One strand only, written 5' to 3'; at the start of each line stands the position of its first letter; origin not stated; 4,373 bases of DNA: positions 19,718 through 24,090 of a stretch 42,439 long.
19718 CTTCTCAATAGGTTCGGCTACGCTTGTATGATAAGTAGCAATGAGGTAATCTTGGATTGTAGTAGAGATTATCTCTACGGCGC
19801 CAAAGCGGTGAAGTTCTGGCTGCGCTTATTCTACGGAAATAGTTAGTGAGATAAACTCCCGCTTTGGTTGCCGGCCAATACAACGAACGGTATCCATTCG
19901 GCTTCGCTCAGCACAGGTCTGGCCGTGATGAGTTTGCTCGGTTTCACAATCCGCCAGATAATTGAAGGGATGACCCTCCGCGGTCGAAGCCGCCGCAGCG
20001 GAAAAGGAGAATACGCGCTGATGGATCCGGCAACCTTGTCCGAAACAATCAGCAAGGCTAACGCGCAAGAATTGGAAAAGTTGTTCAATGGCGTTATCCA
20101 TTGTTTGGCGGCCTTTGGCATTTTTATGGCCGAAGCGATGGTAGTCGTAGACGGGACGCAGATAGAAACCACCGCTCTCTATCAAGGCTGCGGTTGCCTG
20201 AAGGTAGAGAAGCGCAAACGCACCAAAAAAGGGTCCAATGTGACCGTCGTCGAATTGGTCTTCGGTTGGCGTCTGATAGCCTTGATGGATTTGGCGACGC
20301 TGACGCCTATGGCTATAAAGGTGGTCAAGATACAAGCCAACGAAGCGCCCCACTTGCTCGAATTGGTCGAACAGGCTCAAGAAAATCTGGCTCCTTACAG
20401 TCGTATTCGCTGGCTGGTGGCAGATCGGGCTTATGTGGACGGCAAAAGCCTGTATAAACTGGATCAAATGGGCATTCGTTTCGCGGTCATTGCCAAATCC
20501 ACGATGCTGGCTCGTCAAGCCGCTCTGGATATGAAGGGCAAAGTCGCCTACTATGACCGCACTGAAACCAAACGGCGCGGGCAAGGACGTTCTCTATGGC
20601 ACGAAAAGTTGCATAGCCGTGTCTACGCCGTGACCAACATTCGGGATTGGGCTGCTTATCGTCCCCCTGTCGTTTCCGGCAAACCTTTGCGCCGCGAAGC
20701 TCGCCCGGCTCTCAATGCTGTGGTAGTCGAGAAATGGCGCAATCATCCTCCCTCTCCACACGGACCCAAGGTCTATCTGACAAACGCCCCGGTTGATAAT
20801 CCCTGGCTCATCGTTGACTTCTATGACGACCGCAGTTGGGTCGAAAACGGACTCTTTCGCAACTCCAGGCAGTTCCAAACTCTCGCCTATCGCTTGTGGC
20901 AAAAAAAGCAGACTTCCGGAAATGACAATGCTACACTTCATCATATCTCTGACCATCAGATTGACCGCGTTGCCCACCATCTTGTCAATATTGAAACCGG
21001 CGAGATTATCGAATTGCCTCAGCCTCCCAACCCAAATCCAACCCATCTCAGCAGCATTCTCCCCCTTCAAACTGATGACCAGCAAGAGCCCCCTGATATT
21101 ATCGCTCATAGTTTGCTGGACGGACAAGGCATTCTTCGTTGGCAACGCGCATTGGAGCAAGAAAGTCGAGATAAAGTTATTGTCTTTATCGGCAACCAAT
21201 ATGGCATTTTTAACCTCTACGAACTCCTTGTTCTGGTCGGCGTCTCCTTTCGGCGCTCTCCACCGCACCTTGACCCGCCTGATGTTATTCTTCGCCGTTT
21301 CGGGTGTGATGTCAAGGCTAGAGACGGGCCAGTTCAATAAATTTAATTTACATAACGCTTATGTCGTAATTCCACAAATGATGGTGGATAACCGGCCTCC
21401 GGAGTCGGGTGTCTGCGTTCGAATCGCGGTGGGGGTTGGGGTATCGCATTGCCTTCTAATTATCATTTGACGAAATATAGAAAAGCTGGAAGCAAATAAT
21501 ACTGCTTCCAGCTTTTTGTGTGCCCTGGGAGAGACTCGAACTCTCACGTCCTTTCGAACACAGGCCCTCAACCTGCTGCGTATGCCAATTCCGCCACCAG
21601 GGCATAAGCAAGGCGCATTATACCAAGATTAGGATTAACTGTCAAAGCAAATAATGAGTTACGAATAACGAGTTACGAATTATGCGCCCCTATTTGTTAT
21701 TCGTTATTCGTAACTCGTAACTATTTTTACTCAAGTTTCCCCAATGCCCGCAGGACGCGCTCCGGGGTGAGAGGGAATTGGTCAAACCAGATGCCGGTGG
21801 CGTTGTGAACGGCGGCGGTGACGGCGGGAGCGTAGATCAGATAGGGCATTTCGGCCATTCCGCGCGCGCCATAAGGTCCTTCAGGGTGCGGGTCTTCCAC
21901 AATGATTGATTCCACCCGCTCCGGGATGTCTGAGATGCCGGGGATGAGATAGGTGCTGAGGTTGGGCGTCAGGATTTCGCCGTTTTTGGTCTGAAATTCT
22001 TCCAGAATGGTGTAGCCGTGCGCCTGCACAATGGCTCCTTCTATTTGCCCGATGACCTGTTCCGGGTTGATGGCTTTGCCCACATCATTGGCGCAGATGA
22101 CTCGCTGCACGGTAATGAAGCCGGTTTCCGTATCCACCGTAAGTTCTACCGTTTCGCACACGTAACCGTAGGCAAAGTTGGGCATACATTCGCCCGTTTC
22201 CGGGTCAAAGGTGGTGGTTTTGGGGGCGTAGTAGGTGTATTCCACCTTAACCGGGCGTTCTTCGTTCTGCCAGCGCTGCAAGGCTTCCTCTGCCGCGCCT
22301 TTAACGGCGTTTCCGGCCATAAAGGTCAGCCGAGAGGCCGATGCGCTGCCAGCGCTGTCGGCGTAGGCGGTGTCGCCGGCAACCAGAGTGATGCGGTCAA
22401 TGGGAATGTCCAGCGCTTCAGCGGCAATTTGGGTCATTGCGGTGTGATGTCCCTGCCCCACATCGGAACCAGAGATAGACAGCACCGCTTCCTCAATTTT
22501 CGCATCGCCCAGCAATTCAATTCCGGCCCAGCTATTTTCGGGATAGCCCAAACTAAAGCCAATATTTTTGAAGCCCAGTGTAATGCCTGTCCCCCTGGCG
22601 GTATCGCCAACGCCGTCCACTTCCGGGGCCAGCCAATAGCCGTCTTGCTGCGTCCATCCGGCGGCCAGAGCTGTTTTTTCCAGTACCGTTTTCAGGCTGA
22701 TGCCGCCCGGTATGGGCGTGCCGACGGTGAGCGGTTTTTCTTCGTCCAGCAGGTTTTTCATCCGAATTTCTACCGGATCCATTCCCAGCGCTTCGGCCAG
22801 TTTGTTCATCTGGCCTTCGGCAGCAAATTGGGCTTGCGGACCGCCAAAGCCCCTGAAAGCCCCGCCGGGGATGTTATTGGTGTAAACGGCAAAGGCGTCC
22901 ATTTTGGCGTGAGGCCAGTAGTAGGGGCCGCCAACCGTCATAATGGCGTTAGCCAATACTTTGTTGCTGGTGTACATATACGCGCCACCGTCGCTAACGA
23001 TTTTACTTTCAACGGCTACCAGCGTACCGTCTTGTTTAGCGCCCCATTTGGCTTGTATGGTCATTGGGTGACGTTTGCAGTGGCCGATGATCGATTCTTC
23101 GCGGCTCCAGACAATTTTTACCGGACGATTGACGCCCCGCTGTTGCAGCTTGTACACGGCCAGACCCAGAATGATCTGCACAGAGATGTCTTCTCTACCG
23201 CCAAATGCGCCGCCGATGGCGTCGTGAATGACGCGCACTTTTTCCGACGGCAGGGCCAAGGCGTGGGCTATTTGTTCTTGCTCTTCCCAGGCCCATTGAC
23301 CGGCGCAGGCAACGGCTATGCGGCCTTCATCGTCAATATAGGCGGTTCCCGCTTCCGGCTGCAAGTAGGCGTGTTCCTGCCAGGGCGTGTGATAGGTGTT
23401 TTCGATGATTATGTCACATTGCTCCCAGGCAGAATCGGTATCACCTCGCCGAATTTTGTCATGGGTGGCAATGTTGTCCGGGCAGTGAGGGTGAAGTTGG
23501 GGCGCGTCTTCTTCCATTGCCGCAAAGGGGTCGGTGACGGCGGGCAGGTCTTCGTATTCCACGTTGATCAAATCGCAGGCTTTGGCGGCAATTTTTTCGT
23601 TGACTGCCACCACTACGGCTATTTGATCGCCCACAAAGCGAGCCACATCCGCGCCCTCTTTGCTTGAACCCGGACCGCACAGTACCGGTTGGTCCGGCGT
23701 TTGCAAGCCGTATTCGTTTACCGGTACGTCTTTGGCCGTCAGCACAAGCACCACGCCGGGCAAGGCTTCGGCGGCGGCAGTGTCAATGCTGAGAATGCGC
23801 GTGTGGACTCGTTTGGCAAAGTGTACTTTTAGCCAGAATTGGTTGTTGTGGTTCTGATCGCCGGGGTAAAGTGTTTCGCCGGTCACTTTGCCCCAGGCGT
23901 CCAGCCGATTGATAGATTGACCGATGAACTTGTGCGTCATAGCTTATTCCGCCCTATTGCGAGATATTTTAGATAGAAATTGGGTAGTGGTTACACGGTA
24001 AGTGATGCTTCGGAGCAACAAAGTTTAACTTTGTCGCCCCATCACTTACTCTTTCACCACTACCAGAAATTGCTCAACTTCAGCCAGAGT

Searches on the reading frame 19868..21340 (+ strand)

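Call 65: search_protein_families(library=pfam, proteins=[window:19868-21340:+], max_evalue=0.00001)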
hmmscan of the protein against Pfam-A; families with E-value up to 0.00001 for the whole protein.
window:19868-21340:+ (490 aa): 1 family
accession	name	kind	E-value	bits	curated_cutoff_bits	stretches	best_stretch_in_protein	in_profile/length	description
PF01609.27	DDE_Tnp_1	-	1.4e-09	38.5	23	1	92-328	7-166/200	Transposase DDE domain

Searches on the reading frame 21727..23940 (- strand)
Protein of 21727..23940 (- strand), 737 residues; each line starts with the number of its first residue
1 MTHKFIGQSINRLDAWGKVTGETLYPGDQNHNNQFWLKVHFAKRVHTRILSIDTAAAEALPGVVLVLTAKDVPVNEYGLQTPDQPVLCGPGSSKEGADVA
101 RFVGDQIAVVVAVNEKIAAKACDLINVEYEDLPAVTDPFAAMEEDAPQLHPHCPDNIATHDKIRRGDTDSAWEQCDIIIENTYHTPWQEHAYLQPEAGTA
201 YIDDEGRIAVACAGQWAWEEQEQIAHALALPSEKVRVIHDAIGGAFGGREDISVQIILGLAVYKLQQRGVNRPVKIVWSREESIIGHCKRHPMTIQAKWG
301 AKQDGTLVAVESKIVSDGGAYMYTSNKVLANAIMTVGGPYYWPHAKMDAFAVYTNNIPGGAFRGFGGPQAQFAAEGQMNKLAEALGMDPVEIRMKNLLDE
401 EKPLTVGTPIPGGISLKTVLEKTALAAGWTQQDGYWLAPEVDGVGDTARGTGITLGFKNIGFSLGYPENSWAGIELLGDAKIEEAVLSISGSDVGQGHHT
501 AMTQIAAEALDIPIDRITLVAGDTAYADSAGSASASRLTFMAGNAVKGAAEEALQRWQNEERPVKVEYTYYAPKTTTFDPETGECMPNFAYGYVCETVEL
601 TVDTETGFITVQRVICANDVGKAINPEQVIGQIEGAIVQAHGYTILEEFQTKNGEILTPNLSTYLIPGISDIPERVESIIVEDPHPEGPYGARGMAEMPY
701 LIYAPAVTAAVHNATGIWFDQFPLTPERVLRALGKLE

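Call 65: search_protein_families(library=pfam, proteins=[window:21727-23940:-], max_evalue=0.00001)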
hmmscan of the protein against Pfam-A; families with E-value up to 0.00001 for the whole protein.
window:21727-23940:- (737 aa): 3 families
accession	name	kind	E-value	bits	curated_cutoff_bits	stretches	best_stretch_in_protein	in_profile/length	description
PF02738.23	MoCoBD_1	-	3e-75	252.9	27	1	149-397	1-244/244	Molybdopterin cofactor-binding domain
PF20256.3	MoCoBD_2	-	3e-54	184.9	27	2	569-673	181-283/283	Molybdopterin cofactor-binding domain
PF01315.27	Ald_Xan_dh_C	-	5e-21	75.5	31.3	1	20-133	1-110/110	Aldehyde oxidase and xanthine dehydrogenase, a/b hammerhead domain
